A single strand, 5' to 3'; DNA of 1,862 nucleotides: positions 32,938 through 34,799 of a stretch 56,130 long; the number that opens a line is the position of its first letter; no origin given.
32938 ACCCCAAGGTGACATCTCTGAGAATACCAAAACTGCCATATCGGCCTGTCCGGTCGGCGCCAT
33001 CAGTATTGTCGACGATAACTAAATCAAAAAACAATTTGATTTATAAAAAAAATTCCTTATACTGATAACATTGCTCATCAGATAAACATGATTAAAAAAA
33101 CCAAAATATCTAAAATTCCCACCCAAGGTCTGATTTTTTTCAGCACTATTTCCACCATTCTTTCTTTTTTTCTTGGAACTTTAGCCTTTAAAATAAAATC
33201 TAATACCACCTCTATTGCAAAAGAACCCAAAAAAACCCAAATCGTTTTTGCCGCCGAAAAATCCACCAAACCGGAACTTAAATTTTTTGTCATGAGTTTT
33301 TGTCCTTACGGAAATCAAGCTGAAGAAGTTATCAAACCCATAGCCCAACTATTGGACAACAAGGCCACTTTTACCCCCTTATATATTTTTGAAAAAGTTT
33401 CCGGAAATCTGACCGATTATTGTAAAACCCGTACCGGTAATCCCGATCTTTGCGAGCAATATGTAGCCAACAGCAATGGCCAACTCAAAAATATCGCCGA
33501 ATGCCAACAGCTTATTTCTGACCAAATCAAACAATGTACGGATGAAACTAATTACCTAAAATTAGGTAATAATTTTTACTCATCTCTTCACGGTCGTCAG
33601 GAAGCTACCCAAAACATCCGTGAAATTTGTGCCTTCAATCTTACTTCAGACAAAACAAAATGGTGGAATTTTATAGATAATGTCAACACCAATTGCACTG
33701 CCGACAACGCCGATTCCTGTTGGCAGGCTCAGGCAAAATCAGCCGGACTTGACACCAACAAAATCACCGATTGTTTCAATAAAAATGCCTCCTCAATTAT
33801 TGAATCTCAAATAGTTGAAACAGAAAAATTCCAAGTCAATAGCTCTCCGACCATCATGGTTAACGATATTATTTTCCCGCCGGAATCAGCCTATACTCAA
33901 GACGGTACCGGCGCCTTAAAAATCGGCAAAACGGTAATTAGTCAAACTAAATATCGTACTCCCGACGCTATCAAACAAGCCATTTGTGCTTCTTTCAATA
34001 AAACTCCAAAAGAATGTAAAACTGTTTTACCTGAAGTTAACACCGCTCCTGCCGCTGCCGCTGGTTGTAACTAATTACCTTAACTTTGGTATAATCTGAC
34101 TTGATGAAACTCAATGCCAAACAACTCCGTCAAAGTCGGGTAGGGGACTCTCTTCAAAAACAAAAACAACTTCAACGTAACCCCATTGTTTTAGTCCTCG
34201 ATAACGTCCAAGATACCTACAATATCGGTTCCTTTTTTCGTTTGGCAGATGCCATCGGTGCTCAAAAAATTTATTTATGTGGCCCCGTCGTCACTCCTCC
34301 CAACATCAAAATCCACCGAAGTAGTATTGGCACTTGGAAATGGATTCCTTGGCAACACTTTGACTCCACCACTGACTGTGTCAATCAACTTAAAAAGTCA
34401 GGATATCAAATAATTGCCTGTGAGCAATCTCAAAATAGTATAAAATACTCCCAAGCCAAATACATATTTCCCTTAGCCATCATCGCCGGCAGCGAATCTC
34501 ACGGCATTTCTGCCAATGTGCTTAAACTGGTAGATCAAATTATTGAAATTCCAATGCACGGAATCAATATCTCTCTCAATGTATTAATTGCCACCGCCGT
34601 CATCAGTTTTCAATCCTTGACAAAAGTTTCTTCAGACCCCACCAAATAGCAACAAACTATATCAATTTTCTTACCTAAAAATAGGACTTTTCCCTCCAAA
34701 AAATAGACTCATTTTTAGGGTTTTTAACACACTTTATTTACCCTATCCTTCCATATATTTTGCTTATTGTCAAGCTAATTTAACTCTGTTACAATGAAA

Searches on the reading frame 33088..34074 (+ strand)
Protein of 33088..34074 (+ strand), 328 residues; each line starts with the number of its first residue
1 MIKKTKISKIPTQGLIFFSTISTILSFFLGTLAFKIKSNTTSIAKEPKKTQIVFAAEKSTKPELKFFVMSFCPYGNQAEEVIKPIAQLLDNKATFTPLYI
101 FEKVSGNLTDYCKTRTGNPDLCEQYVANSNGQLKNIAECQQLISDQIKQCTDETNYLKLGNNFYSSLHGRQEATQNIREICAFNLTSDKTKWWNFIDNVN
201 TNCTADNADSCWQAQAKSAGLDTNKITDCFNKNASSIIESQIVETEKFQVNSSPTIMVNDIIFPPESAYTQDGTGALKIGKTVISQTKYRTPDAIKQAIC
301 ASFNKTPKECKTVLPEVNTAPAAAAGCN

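Call 81: search_protein_families(library=pfam, proteins=[window:33088-34074:+], max_evalue=0.0001)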
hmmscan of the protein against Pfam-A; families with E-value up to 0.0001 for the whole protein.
window:33088-34074:+ (328 aa): 1 family
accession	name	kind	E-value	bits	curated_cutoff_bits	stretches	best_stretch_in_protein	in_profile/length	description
PF25011.1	VSR_TRX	-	3.2e-10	40.5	27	1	137-259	59-190/208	Vacuolar sorting receptor thioredoxin-like domain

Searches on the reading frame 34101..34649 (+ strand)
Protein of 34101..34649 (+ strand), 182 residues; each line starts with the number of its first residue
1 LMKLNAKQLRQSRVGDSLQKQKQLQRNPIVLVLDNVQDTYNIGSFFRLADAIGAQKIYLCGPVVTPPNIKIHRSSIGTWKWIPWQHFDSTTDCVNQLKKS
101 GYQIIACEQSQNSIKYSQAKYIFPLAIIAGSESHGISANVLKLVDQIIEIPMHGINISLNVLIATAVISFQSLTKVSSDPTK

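Call 81: search_protein_families(library=pfam, proteins=[window:34101-34649:+], max_evalue=0.0001)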
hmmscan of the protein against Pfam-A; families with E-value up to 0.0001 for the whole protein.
window:34101-34649:+ (182 aa): 1 family
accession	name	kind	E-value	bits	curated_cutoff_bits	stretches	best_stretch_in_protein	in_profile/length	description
PF00588.24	SpoU_methylase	-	5.7e-35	120.9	29.7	1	29-169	2-141/142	SpoU rRNA Methylase family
